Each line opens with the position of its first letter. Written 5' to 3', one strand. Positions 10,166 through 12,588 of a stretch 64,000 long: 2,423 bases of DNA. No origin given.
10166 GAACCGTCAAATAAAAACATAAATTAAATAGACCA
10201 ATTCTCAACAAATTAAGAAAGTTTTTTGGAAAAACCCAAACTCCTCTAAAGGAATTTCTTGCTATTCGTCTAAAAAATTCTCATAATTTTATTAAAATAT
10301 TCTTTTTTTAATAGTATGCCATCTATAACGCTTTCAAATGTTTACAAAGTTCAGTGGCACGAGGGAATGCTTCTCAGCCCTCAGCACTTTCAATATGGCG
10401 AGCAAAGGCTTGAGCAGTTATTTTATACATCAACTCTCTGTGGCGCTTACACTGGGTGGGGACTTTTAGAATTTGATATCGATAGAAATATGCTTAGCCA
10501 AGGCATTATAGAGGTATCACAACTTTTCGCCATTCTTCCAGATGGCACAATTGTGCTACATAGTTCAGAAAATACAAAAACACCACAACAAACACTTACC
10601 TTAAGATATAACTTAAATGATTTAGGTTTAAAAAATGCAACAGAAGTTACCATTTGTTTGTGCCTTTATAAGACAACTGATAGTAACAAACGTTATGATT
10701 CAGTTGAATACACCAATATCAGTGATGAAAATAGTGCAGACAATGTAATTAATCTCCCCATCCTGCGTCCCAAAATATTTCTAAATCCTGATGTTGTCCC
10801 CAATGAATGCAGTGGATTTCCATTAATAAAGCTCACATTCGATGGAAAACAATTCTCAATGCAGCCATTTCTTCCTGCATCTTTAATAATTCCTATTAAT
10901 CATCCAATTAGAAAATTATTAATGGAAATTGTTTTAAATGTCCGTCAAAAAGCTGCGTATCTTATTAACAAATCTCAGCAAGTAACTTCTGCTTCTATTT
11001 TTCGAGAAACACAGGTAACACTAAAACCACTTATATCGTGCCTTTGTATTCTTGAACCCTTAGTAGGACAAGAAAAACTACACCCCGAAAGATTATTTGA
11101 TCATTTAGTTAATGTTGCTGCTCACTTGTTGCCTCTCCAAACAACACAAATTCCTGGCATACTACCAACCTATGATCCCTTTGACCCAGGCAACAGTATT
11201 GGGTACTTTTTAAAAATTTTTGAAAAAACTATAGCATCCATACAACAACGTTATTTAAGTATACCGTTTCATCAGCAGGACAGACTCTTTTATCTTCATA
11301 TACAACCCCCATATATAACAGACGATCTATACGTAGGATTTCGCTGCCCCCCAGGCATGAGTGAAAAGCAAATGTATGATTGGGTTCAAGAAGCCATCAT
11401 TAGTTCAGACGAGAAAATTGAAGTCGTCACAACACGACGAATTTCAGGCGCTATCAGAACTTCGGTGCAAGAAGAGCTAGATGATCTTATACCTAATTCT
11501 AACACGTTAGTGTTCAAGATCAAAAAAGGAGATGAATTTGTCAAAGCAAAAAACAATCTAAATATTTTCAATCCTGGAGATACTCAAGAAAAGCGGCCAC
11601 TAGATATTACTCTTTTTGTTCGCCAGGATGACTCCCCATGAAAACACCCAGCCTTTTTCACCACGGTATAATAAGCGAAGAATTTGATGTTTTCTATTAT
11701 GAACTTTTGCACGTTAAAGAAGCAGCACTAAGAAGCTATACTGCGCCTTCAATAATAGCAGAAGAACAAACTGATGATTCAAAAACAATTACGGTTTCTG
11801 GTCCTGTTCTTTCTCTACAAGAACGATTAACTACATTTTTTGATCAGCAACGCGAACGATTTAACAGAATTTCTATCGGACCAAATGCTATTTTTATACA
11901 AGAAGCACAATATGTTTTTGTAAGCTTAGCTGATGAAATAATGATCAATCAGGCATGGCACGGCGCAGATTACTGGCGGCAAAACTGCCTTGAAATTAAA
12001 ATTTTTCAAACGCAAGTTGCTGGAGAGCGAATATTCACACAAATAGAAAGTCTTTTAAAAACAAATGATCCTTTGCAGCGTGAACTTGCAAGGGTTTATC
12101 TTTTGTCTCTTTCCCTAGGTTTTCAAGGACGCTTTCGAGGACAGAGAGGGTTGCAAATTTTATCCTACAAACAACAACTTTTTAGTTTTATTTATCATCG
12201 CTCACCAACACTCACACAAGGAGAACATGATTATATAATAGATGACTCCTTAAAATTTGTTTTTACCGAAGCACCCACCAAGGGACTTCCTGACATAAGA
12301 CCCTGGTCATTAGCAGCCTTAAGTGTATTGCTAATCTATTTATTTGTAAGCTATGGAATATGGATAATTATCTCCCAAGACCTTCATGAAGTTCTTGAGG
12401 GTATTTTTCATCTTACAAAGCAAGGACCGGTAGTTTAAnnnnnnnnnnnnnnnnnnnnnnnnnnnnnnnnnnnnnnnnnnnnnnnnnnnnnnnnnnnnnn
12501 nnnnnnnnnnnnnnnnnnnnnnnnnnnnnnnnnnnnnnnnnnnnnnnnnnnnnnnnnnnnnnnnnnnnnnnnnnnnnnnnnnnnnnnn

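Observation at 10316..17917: Stand-alone tssK-tssL-tssM-tssA operon: a T6SS membrane-complex/connector/cap module with no sheath, tube, spike or TssJ nearby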

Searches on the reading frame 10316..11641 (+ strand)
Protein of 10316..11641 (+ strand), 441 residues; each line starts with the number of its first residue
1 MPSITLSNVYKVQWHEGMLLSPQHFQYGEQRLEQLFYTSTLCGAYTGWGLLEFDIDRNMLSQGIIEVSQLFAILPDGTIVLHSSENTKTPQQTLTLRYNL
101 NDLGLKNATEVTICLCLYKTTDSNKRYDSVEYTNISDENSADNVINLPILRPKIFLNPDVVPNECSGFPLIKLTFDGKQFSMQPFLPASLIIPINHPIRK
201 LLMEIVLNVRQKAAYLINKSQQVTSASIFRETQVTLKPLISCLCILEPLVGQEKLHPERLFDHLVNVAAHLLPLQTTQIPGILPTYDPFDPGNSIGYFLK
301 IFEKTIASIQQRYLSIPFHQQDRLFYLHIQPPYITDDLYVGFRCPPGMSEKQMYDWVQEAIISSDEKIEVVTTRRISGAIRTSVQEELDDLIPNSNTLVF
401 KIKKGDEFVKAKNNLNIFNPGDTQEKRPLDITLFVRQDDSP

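Call 3: search_protein_families(library=pfam, proteins=[window:10316-11641:+], max_evalue=0.01)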
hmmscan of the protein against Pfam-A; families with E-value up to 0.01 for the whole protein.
window:10316-11641:+ (441 aa): 1 family
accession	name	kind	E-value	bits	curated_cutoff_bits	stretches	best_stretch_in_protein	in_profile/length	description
PF05936.17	T6SS_VasE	-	1.1e-25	90.8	23.4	1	24-405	1-398/429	Bacterial Type VI secretion, VC_A0110, EvfL, ImpJ, VasE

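Call 4: search_protein_families(library=ncbifam, proteins=[window:10316-11641:+], max_evalue=0.01)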
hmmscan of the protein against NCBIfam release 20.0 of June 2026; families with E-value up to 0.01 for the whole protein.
window:10316-11641:+ (441 aa): 1 family
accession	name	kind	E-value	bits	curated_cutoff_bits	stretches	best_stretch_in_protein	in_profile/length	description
TIGR03353.2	VI_chp_4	equivalog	4.8e-53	180.8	100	1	11-422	2-418/429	type VI secretion system baseplate subunit TssK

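Call 5: find_encoding_contigs(protein=window:10316-11641:+, flank=10000, max_places=6)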
Protein window:10316-11641:+ (441 aa): no gene with exactly this product is on record in the collection.

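Call 71: search_solved_structures(query=window:10316-11641:+, max_evalue=0.01)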
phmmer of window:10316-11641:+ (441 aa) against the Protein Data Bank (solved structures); distinct sequences matched with E-value up to 0.01: 5.
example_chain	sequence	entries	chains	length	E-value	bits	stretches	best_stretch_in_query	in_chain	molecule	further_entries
5y0e_A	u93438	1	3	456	1.5e-11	46.8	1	8-83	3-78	TssK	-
6giy_D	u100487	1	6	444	7.6e-08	34.6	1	9-325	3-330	TssK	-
5m30_A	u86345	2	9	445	7.7e-08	34.6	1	9-325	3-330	Type VI secretion protein | TssK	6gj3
5mwn_A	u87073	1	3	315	3.4e-07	32.5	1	9-304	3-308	Type VI secretion protein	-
6n38_A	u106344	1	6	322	6.7e-07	31.5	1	9-305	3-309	Putative type VI secretion protein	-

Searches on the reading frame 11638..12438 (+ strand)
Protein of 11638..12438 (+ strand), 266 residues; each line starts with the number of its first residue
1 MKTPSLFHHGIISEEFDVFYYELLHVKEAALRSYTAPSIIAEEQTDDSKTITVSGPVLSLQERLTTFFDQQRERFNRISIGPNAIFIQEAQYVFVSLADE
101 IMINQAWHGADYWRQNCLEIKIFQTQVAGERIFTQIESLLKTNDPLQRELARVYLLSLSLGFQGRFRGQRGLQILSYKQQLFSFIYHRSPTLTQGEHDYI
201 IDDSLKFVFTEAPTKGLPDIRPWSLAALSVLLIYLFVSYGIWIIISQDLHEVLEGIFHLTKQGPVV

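Call 3: search_protein_families(library=pfam, proteins=[window:11638-12438:+], max_evalue=0.01)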
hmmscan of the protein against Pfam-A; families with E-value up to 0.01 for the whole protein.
window:11638-12438:+ (266 aa): 1 family
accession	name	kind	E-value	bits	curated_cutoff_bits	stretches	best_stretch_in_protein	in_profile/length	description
PF09850.14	DotU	-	7.2e-26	91.5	27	1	55-239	23-204/205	Type VI secretion system protein DotU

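Call 4: search_protein_families(library=ncbifam, proteins=[window:11638-12438:+], max_evalue=0.01)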
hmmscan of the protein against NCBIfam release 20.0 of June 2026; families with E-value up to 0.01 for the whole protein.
window:11638-12438:+ (266 aa): 6 families
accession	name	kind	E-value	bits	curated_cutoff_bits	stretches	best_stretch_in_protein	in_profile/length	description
TIGR03349.1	IV_VI_DotU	subfamily_domain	9.7e-24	84.3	89.95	1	56-240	25-205/211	DotU/TssL family secretion system protein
NF005444.0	PRK07033.1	equivalog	7.4e-10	38.4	520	1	59-256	74-263/438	DotU family type VI secretion system protein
NF038239.1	T6SS_TssL_short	exception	1e-09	38.2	180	1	83-171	49-138/207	type VI secretion system protein TssL, short form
NF011283.0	PRK14693.1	equivalog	1.4e-06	27.1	686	1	80-192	161-276/552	hypothetical protein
NF005999.0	PRK08126.1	subfamily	1.6e-06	27.2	571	1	89-189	117-218/432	hypothetical protein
NF038228.1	IcmH_DotU_IVB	equivalog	9.2e-05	21.9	50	1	86-185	91-192/258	type IVB secretion system protein IcmH/DotU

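Call 72: search_solved_structures(query=window:11638-12438:+, max_evalue=0.01)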
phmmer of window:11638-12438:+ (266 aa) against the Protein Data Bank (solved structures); distinct sequences matched with E-value up to 0.01: 3.
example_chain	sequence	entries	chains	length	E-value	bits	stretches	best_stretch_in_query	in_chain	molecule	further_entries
4v3i_A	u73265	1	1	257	7.3e-06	29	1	87-240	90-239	VCA0115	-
6y4r_A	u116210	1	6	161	1.8e-05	27.7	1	77-169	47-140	DotU family type IV/VI secretion system protein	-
3u66_A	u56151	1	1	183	0.00016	24.6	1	90-170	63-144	Putative type VI secretion protein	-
